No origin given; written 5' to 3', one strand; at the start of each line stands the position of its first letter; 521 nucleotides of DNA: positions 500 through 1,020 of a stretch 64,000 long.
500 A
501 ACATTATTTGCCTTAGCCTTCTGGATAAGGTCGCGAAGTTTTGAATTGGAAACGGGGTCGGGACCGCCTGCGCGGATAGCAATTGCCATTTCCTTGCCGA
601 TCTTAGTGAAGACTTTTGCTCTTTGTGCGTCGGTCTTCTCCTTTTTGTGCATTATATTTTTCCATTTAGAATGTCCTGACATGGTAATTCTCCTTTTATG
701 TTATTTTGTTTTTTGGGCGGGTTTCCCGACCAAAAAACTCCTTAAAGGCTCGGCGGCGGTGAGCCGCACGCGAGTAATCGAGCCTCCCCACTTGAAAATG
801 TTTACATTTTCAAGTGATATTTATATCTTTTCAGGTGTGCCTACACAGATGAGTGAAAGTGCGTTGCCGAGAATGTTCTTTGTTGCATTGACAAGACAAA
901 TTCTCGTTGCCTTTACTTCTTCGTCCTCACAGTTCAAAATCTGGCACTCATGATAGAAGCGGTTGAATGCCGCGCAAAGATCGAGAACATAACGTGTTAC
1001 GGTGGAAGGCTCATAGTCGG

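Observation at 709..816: Unclassified ~110-nt multi-helix element (copy A, argS|yebC spacer) whose helices co-vary with a second copy 27 kb away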

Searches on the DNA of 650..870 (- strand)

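Call 7: search_rna_families(source=window, start=650, end=870, threshold=evalue, max_evalue=10, show_alignments=3)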
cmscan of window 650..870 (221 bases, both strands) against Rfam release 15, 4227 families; matches with E-value up to 10: 12.
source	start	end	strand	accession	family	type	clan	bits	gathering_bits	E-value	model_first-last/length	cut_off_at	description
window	706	742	+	RF03462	mir-4677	Gene; miRNA;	-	24.4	80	0.0042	1-59/59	no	mir-4677 microRNA precursor family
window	682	790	-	RF02526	SSRC34_1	Gene; sRNA;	-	17.2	64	4.3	1-128/128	no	Streptococcus sRNA SSRC34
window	707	740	+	RF00852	mir-231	Gene; miRNA;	-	16.5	50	0.98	1-80/80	no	mir-231 microRNA precursor family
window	787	818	-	RF03503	mir-547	Gene; miRNA;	-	14.8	90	1.7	10-69/78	no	mir-547 microRNA precursor family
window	708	738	-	RF03642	MIR5743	Gene; miRNA;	-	13.6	111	9.2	1-81/81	no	MIR5743 microRNA precursor family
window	690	736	-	RF03128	L31-Coriobacteria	Cis-reg; leader;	CL00118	13.5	33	7.8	1-33/33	no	L31-Coriobacteria ribosomal protein leader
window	709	737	+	RF03578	mir-3910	Gene; miRNA;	-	13.2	95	7.7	1-82/82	no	mir-3910 microRNA precursor family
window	709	737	-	RF03578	mir-3910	Gene; miRNA;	-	12.9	95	9.5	1-82/82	no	mir-3910 microRNA precursor family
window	700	741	+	RF03823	mir-1814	Gene; miRNA;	-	12.6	90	5.6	1-70/70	no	mir-1814 microRNA precursor family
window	789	816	+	RF03503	mir-547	Gene; miRNA;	-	12.3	90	9.7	12-67/78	no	mir-547 microRNA precursor family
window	670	734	+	RF02803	PyrR205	Gene; snRNA; snoRNA; HACA-box;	-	11.8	35.6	4.6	1-61/61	no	Pyrobaculum sRNA 205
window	668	739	+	RF02143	HYMAI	Gene; lncRNA;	-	9.1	80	10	180-241/241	no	Hydatidiform mole associated and imprinted conserved region 1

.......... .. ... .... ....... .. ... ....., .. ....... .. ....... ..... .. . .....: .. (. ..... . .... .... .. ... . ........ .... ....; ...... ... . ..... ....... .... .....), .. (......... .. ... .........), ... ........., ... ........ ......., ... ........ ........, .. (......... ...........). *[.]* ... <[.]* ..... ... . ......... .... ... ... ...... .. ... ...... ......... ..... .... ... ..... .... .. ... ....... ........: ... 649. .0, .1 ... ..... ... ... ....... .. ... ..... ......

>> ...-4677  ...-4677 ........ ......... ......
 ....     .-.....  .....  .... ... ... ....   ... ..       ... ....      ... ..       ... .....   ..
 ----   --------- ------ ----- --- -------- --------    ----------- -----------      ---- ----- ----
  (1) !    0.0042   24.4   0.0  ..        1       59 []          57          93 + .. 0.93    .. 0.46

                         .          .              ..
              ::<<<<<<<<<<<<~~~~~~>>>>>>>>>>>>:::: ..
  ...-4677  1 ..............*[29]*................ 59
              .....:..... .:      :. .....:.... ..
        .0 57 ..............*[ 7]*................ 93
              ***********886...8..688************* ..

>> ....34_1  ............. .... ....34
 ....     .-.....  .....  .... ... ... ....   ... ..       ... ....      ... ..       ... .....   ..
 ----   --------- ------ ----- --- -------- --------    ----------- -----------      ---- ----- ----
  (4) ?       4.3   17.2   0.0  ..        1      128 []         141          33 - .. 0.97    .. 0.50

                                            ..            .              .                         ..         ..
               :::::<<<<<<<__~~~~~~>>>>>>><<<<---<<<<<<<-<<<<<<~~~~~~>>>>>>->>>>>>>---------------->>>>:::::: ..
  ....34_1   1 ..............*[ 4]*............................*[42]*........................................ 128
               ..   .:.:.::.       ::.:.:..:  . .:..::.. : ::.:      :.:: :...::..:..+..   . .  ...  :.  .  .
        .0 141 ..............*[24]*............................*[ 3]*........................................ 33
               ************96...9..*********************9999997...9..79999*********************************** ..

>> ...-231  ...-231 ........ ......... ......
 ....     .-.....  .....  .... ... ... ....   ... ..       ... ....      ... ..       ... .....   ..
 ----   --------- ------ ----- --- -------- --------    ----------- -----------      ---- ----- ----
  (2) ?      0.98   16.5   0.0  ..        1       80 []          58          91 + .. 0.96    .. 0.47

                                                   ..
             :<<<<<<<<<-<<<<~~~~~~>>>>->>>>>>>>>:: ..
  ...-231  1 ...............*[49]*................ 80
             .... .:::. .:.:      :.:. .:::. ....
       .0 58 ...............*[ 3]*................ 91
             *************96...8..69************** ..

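Call 20: build_rna_model(alignment_id=A2)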
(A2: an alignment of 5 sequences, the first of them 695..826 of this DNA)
Model R1 built from alignment A2 (5 sequences, 136 columns); structure: RNAalifold consensus.
model positions 132; base pairs 39; branch points 2; effective number of sequences 0.98; information 0.589 bits per position. Calibrated on 0.2 Mb of random sequence (short: E-values are rough).
structure used (alignment columns):
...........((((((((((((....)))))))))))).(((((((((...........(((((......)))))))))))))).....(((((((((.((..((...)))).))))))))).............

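Call 21: search_with_rna_model(model_id=R1, sources=[window, L001, L003, L017], filters=off, max_evalue=10, show_alignments=8)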
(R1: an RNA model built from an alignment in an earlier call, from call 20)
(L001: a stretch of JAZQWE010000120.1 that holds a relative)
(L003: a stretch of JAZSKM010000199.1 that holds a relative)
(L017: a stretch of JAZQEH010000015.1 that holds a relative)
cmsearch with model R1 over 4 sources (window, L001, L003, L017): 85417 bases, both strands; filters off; matches with E-value up to 10: 58.
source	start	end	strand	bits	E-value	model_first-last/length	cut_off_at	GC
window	696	826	-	150.1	5.5e-51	1-132/132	no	0.44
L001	4816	4947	+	143.3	1.5e-48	1-132/132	no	0.45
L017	5031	5163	+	142.7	2.5e-48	1-132/132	no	0.42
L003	292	420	+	141.1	8.9e-48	1-132/132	no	0.41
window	28180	28311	-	126.5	1.5e-42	1-132/132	no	0.44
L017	191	325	+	96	1.1e-31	1-132/132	no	0.46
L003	372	455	-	36.4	2e-10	1-132/132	no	0.27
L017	130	238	-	32.7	4.1e-09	1-132/132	no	0.32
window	21819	21907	-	27.8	2.3e-07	1-132/132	no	0.35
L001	4827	4854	-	24.1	4.5e-06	11-38/132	no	0.36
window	789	816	+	21.2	5.1e-05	11-38/132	no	0.29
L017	5113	5218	-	21.1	5.6e-05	1-132/132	no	0.3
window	708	738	+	20.2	0.00011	90-120/132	no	0.48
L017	1700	1834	+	20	0.00014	1-132/132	no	0.41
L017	5042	5069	-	19.6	0.00019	11-38/132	no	0.29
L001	4905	4935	-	18.8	0.00035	90-120/132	no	0.55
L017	133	190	+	14.2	0.016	1-132/132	no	0.31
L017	271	364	-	12.8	0.052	1-132/132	no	0.32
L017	1632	1746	-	12.1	0.088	1-132/132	no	0.43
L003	300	326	-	12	0.094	11-38/132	no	0.37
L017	7912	7995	+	11.6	0.13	1-132/132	no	0.27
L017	5417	5520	-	8.7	1.5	1-132/132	no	0.38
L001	2312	2372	-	7.9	2.8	40-84/132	no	0.74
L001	2914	2982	+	7.1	5.3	1-132/132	no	0.35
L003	421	448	+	6.8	6.7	11-38/132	no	0.32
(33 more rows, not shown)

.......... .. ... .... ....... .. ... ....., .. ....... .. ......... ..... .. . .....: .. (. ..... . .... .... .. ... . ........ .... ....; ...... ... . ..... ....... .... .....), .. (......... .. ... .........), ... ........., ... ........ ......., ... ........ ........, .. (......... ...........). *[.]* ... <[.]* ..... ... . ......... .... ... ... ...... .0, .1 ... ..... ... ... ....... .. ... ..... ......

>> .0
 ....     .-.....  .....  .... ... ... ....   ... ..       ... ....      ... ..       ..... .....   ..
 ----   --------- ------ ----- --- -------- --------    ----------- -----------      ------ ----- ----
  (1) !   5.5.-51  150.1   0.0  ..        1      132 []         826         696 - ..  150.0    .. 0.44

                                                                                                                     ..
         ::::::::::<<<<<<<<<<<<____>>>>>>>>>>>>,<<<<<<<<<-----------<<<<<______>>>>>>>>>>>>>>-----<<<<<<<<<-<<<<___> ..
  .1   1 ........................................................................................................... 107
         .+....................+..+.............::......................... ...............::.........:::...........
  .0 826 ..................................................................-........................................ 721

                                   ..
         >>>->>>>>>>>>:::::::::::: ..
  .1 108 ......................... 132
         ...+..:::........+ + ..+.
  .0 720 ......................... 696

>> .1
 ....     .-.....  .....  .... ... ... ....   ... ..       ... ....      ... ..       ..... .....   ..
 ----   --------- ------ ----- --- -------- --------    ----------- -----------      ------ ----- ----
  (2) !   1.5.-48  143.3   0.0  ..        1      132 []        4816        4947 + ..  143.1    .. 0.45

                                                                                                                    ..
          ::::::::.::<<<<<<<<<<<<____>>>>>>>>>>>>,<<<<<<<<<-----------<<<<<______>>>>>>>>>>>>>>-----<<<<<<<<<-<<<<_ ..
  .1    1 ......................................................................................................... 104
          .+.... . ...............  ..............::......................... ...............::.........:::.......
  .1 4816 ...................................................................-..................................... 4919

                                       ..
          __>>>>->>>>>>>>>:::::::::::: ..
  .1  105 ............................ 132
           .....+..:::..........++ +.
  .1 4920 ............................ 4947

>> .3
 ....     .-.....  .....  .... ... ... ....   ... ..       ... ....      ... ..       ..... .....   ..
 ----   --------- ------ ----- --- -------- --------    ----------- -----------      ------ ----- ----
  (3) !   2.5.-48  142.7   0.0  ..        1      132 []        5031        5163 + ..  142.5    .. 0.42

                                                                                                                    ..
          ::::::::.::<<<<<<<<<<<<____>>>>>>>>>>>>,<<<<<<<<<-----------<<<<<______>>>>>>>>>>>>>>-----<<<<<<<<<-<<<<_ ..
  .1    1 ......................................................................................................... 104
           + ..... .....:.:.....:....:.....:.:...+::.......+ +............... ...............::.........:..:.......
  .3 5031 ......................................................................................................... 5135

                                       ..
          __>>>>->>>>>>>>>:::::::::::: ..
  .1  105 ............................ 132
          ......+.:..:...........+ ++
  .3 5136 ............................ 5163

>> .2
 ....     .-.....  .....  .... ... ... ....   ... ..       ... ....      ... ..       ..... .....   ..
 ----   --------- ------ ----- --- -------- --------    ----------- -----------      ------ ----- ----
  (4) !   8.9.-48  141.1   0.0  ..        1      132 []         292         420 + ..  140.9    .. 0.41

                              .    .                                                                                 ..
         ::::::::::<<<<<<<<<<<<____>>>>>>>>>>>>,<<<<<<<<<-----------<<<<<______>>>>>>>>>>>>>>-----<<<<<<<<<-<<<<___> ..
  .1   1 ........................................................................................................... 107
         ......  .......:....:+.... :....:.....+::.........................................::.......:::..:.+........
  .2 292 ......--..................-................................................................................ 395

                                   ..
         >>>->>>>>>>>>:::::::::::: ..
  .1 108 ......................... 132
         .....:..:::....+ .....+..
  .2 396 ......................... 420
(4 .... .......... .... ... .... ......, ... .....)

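Call 25: search_with_rna_model(model_id=R1, sources=[L019, L020, L021, L022, L023, L024, L025, L026, L027, L028, L029, L030, L031, L032, L033, L034, L035, L036, L037, L038, L039, L040, L041, L042, L043, L044, L045, L046, L047, L048, L049, L050], max_evalue=0.001)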
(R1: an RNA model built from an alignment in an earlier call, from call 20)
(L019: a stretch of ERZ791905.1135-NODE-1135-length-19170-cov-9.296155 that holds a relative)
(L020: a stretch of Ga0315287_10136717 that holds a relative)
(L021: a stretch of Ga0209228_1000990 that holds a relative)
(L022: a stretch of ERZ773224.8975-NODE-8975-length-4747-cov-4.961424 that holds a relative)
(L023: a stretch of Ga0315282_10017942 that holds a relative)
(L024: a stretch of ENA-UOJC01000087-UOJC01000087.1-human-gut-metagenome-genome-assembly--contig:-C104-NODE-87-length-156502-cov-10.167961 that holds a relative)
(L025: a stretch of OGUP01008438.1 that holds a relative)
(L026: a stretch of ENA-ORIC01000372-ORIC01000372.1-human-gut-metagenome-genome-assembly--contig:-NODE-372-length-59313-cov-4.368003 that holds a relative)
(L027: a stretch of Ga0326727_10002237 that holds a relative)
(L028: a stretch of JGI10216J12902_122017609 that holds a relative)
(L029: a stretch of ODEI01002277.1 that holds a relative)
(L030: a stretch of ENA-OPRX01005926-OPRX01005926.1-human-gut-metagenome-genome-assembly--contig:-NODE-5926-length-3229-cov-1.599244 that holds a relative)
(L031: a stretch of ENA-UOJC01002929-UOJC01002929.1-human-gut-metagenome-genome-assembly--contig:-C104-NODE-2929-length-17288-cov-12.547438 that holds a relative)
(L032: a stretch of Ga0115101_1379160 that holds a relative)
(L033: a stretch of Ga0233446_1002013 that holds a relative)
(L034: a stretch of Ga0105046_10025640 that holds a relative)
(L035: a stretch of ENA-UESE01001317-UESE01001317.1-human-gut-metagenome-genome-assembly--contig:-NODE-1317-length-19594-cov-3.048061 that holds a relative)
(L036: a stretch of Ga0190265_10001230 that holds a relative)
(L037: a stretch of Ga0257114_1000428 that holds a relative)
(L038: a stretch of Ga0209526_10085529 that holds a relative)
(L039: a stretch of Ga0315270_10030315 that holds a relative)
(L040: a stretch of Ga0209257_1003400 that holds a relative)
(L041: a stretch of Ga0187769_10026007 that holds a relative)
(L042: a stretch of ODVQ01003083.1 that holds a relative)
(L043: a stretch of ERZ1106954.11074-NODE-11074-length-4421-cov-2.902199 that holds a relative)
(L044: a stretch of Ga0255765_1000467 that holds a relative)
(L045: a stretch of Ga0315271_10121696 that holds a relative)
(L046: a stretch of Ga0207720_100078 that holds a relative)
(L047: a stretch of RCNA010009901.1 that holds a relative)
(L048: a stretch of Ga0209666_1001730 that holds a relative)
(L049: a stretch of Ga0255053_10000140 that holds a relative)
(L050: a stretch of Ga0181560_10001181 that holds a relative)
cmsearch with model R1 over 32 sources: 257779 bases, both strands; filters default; matches with E-value up to 0.001: 11.
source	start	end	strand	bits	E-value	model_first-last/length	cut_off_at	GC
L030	1705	1834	-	87.2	4.6e-28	1-132/132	no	0.44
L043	415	544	-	86.8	6.3e-28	1-132/132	no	0.44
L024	552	683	-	80.9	7.8e-26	1-132/132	no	0.42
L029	6468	6597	+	80.7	9.4e-26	1-132/132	no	0.44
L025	811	940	-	80.6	1e-25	1-132/132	no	0.45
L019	1520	1649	+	78.1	7.8e-25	1-132/132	no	0.46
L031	1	126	+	70.6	3.9e-22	1-132/132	no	0.47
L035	2693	2822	-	68.8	1.7e-21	1-132/132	no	0.45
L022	4627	4747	-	67.5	4.9e-21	9-132/132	5'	0.48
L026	1101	1205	-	47.9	4.8e-14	26-132/132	5'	0.49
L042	1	86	+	38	1.5e-10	45-132/132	5'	0.49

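Call 29: search_with_rna_model(model_id=R1, sources=[window, L001, L003, L017, L019, L024, L025, L029, L030, L031, L035, L043], max_evalue=1e-15, make_alignment=true)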
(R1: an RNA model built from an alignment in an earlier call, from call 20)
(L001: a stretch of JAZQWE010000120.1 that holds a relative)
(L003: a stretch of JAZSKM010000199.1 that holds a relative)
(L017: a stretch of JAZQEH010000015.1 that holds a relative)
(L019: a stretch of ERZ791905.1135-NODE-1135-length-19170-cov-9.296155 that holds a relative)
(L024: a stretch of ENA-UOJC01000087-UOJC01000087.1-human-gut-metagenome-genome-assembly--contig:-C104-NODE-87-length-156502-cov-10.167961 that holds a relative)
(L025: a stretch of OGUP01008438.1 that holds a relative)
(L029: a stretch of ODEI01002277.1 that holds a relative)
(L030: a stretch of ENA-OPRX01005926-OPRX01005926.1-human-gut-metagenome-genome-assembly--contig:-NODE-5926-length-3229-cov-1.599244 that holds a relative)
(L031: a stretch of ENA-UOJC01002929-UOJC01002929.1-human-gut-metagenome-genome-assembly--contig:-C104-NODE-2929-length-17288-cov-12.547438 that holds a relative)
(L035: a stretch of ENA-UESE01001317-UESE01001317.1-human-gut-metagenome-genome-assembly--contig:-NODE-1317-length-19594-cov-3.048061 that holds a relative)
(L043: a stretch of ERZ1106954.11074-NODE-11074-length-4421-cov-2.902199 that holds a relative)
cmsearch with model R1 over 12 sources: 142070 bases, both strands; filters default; matches with E-value up to 1e-15: 14.
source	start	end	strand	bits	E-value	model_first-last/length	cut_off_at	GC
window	696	826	-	150.1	9.2e-51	1-132/132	no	0.44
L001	4816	4947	+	143.3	2.5e-48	1-132/132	no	0.45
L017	5031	5163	+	142.7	4.2e-48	1-132/132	no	0.42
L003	292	420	+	141.1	1.5e-47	1-132/132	no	0.41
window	28180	28311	-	126.5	2.5e-42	1-132/132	no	0.44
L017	191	325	+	96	1.9e-31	1-132/132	no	0.46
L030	1705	1834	-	87.2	2.6e-28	1-132/132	no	0.44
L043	415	544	-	86.8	3.4e-28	1-132/132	no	0.44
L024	552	683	-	80.9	4.3e-26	1-132/132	no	0.42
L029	6468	6597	+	80.7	5.2e-26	1-132/132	no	0.44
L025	811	940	-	80.6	5.6e-26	1-132/132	no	0.45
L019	1520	1649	+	78.1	4.3e-25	1-132/132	no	0.46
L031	1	126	+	70.6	2.1e-22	1-132/132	no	0.47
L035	2693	2822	-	68.8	9.4e-22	1-132/132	no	0.45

Alignment A3: 14 matches aligned to the model, 139 columns, each read 5' to 3' on its own strand. Consensus structure (alignment columns), stored with it:
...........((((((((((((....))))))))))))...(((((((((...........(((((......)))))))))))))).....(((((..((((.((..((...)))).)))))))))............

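Call 42: search_with_rna_model(model_id=R1, sources=[L061, L062, L063, L064, L051, L024, L019, L029, L021, L027], max_evalue=0.01)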
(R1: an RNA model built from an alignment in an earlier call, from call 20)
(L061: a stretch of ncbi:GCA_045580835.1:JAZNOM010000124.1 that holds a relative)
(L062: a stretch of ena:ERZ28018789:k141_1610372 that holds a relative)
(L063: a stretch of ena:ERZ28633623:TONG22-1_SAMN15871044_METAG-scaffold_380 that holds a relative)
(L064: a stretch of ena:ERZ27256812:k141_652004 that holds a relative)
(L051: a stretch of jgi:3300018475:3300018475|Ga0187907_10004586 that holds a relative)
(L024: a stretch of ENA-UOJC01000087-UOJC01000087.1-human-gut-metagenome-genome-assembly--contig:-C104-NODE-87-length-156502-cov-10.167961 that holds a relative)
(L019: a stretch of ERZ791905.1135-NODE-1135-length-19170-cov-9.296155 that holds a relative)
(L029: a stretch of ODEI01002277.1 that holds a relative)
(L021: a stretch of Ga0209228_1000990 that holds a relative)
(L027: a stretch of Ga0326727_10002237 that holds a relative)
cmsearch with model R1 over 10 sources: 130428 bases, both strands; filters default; matches with E-value up to 0.01: 12.
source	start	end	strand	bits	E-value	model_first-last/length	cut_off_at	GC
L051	3541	3672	+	126.5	2.3e-42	1-132/132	no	0.44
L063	10559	10689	+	114.9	3.1e-38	1-132/132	no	0.5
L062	13655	13785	+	109.7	2.1e-36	1-132/132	no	0.4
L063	12552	12683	+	85.5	9.5e-28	1-132/132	no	0.48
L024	552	683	-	80.9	3.9e-26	1-132/132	no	0.42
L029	6468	6597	+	80.7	4.8e-26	1-132/132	no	0.44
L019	1520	1649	+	78.1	3.9e-25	1-132/132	no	0.46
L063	12738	12869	-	65.9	9e-21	1-132/132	no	0.45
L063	19680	19833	+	63.6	6e-20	1-132/132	no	0.45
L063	10567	10594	-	21.9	4.5e-05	11-38/132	no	0.36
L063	10647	10677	-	21.2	7.9e-05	90-120/132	no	0.48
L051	3549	3576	-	16.2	0.0047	11-38/132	no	0.21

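Call 46: search_dna_similar(query=window:690-826:-, collection=plasmids, mode=distant, max_evalue=0.01)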
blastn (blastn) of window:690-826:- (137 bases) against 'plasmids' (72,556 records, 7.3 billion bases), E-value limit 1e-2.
No match.

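Call 47: search_dna_similar(query=window:690-826:-, collection=phages, mode=distant, max_evalue=0.01)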
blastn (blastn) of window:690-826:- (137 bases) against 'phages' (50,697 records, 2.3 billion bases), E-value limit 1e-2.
No match.

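Call 55: search_with_rna_model(model_id=R1, sources=[L065, L066, L067, L068, L069, L070], max_evalue=0.001)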
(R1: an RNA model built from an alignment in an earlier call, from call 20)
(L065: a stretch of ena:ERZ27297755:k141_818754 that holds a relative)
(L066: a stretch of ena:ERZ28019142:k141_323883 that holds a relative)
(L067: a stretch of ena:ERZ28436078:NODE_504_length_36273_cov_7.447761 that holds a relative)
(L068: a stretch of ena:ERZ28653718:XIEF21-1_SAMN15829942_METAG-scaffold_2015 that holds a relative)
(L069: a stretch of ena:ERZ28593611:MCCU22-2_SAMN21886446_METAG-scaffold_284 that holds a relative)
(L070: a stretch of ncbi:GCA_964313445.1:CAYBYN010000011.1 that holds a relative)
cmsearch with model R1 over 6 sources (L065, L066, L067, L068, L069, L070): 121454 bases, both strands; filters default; matches with E-value up to 0.001: 2.
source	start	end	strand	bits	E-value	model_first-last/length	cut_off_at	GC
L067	2980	3110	+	122.8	4.2e-41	1-132/132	no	0.49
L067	3901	4040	-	61.1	4.4e-19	1-132/132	no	0.5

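Call 59: search_with_rna_model(model_id=R1, sources=[window, L001, L003, L017, L019, L024, L025, L029, L030, L043, L062, L063, L067], max_evalue=1e-12, make_alignment=true)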
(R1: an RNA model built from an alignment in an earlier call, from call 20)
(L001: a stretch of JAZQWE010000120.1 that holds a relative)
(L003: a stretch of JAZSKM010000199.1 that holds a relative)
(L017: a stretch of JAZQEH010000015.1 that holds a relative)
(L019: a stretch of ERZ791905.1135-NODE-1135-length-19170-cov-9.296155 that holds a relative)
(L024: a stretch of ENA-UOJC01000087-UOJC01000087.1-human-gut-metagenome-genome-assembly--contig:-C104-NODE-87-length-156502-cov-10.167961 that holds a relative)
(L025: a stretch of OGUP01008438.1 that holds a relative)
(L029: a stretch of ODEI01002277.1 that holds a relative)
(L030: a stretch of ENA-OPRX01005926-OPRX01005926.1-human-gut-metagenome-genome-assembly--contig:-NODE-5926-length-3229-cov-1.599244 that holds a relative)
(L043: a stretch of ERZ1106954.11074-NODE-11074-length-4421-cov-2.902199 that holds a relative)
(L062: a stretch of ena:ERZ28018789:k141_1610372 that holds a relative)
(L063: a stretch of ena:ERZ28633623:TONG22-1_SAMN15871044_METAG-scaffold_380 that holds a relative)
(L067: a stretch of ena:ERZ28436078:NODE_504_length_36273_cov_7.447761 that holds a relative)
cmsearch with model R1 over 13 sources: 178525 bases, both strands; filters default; matches with E-value up to 1e-12: 19.
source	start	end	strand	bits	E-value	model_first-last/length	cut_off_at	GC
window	696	826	-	150.1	1.2e-50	1-132/132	no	0.44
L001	4816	4947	+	143.3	3.2e-48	1-132/132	no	0.45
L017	5031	5163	+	142.7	5.3e-48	1-132/132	no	0.42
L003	292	420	+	141.1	1.9e-47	1-132/132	no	0.41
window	28180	28311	-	126.5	3.1e-42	1-132/132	no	0.44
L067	2980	3110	+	122.8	6.2e-41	1-132/132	no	0.49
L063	10559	10689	+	114.9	4.2e-38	1-132/132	no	0.5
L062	13655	13785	+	109.7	2.9e-36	1-132/132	no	0.4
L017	191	325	+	96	2.4e-31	1-132/132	no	0.46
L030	1705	1834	-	87.2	3.2e-28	1-132/132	no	0.44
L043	415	544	-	86.8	4.3e-28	1-132/132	no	0.44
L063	12552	12683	+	85.5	1.3e-27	1-132/132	no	0.48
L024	552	683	-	80.9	5.4e-26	1-132/132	no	0.42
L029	6468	6597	+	80.7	6.5e-26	1-132/132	no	0.44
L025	811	940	-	80.6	7.1e-26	1-132/132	no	0.45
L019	1520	1649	+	78.1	5.4e-25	1-132/132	no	0.46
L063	12738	12869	-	65.9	1.2e-20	1-132/132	no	0.45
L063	19680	19833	+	63.6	8.2e-20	1-132/132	no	0.45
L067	3901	4040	-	61.1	6.5e-19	1-132/132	no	0.5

Alignment A4: 19 matches aligned to the model, 194 columns, each read 5' to 3' on its own strand. Consensus structure (alignment columns), stored with it:
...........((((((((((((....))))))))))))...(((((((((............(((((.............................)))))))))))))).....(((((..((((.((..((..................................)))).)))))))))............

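Call 60: build_rna_model(alignment_id=A4)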
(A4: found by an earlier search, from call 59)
Model R2 built from alignment A4 (19 sequences, 194 columns); structure: stored with the alignment.
model positions 131; base pairs 39; branch points 2; effective number of sequences 1.75; information 0.59 bits per position. Calibrated on 0.2 Mb of random sequence (short: E-values are rough).
structure used (alignment columns):
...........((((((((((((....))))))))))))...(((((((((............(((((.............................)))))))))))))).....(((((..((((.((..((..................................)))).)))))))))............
